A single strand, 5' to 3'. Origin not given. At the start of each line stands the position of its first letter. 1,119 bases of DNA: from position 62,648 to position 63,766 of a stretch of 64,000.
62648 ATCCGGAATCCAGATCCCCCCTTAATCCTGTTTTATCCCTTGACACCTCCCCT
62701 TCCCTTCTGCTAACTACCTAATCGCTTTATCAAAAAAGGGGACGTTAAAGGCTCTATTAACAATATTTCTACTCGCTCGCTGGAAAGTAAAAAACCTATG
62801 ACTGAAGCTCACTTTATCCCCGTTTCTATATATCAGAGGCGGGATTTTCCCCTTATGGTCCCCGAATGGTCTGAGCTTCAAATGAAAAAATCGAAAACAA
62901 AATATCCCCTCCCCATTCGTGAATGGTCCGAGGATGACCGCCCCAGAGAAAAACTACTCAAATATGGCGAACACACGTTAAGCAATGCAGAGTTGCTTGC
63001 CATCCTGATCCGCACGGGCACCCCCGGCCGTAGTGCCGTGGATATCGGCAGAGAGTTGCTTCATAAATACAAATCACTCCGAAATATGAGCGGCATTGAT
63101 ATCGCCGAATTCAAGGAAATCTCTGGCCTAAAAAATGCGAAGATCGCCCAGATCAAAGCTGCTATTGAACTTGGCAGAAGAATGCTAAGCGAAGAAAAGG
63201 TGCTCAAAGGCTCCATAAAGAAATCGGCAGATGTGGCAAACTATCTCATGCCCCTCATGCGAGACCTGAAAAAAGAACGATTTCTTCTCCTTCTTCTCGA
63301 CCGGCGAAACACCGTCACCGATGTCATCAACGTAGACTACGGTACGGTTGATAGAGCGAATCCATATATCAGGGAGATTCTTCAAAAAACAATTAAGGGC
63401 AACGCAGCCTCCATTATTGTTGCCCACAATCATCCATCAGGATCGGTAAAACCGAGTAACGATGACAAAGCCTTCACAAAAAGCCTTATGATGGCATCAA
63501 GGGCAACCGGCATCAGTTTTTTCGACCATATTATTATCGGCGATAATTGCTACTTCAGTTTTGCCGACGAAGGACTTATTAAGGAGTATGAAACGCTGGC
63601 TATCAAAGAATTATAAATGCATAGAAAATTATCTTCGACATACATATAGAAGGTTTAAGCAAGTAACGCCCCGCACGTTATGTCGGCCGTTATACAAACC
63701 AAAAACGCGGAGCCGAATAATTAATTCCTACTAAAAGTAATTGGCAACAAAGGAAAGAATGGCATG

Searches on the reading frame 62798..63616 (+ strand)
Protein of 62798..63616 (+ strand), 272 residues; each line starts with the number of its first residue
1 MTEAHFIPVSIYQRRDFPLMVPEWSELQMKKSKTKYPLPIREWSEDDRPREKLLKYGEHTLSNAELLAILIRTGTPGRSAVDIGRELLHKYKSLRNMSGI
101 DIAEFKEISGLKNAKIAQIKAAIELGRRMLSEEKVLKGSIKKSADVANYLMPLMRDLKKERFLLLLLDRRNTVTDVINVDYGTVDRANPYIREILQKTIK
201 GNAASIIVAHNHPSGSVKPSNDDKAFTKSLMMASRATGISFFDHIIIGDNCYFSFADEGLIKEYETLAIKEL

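Call 12: search_protein_families(library=pfam, proteins=[window:62798-63616:+])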
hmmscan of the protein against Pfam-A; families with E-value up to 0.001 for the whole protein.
window:62798-63616:+ (272 aa): 2 families
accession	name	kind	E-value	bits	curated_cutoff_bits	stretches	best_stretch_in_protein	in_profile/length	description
PF04002.20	RadC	-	6.9e-39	133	22.1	1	140-260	1-121/121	RadC-like JAB domain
PF20582.4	UPF0758_N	-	8.8e-29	99.8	27.1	1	40-117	1-77/77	UPF0758 N-terminal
